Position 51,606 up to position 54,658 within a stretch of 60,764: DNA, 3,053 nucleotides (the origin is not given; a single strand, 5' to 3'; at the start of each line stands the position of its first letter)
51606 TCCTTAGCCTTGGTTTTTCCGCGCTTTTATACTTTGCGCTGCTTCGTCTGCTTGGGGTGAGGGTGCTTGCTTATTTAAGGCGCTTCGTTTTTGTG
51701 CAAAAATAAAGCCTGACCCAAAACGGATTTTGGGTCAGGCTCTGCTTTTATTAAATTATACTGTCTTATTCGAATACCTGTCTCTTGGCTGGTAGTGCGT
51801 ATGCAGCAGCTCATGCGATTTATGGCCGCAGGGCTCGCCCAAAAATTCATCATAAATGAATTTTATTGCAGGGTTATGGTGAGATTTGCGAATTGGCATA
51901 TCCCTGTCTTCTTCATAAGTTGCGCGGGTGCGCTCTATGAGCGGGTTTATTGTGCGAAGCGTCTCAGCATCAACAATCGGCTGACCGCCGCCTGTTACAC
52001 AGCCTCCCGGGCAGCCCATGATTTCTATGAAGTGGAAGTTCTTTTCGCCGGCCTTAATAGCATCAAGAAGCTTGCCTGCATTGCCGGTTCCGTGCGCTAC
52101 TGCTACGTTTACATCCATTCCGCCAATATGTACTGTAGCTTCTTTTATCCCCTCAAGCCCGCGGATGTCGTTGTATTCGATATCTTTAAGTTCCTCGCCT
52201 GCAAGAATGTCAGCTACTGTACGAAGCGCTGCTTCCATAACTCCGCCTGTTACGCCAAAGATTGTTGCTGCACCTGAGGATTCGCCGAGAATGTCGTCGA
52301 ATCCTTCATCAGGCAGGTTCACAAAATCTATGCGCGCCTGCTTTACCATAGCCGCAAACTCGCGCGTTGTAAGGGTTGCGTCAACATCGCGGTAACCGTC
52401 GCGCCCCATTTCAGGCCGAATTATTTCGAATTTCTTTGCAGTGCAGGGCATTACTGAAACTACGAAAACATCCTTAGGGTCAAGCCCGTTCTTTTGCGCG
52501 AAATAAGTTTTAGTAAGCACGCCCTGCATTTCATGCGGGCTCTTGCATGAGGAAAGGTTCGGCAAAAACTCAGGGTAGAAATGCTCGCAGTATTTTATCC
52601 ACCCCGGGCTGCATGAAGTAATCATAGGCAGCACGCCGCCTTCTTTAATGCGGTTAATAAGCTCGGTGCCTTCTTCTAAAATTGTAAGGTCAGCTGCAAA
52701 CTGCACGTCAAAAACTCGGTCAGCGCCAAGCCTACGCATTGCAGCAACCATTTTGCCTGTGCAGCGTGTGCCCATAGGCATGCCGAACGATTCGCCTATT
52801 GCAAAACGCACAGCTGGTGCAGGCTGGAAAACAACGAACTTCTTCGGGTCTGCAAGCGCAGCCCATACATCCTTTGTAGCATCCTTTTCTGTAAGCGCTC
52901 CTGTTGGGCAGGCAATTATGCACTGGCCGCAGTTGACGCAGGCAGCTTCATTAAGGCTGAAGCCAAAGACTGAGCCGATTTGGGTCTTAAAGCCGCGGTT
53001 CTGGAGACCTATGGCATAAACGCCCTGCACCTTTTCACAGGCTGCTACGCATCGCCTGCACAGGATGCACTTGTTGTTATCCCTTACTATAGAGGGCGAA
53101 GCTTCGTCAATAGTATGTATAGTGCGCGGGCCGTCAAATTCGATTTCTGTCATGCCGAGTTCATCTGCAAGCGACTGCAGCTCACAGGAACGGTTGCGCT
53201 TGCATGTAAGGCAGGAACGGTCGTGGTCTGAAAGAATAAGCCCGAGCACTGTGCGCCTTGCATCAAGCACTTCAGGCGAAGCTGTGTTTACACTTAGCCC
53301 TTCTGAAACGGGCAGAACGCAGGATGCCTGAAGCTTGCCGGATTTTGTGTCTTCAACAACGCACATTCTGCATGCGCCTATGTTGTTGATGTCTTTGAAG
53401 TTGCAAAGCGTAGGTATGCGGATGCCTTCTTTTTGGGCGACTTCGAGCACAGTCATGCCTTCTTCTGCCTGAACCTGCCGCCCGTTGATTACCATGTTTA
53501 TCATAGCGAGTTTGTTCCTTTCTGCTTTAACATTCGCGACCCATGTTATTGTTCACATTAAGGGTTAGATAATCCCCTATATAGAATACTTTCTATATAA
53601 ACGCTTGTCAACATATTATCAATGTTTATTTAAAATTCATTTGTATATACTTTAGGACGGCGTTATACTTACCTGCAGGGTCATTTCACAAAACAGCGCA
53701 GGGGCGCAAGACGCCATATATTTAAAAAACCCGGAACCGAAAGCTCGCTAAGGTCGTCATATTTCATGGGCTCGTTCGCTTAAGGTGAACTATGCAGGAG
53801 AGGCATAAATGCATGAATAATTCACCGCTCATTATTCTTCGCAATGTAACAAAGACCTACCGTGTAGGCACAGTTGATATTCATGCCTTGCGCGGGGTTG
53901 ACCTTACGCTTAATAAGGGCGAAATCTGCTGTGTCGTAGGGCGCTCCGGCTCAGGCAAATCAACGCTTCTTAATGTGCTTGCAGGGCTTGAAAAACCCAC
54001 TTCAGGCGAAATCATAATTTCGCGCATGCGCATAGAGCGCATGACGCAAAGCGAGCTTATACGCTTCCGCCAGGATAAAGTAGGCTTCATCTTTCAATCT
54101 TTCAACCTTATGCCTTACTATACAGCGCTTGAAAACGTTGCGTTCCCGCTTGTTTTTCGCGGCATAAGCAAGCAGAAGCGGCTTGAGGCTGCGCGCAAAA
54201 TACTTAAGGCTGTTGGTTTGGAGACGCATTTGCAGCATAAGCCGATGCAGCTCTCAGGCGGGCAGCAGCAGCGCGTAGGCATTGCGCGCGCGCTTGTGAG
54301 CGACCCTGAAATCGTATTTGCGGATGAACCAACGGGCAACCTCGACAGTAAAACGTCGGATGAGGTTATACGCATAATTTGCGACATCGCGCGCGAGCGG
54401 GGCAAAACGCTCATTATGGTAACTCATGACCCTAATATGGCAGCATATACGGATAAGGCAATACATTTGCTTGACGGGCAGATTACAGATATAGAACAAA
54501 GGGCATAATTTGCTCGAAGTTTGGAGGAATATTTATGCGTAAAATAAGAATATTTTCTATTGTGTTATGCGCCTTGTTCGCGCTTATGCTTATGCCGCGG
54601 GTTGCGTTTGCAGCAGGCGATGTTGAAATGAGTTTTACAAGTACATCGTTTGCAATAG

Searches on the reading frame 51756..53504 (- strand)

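Call 66: search_protein_families(library=pfam, proteins=[window:51756-53504:-], max_evalue=0.000001)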
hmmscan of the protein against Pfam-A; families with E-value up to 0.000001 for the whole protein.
window:51756-53504:- (582 aa): 9 families
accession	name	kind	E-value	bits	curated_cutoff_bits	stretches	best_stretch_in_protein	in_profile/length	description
PF02906.19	Fe_hyd_lg_C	-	4.1e-96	321.8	22.1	1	222-506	1-245/245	Iron only hydrogenase large subunit, C-terminal domain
PF02256.22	Fe_hyd_SSU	-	6.4e-24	84.2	24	1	524-574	6-56/56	Iron hydrogenase small subunit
PF13510.11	Fer2_4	-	7.7e-17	61.6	22.8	1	1-76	3-81/82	2Fe-2S iron-sulfur cluster binding domain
PF10588.14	NADH-G_4Fe-4S_3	-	1.6e-14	53.6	27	1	83-121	1-39/40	NADH-ubiquinone oxidoreductase-G iron-sulfur binding region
PF12838.12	Fer4_7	-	2.4e-09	37.9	27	1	145-203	1-52/52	4Fe-4S dicluster domain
PF22117.2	Fer4_Nqo3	-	6.4e-09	36.3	27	1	137-205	2-67/67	NADH-quinone oxidoreductase subunit 3, ferredoxin-like domain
PF12837.12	Fer4_6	-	2e-08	34.2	25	0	185-204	5-24/24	4Fe-4S binding domain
PF00037.32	Fer4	-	3.1e-08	33.5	21.1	0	185-205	4-24/24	4Fe-4S binding domain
PF13237.11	Fer4_10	-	6.6e-08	32.8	25.5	0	184-208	4-30/53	4Fe-4S dicluster domain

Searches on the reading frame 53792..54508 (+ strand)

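Call 80: search_protein_families(library=pfam, proteins=[window:53792-54508:+], max_evalue=0.00001)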
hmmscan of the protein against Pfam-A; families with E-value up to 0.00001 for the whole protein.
window:53792-54508:+ (238 aa): 2 families
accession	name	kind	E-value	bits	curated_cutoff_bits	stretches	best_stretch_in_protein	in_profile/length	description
PF00005.33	ABC_tran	-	2e-35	122.8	25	1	33-181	1-136/137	ABC transporter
PF13304.12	AAA_21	-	6.2e-09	36.8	27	0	154-216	238-302/304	AAA domain, putative AbiEii toxin, Type IV TA system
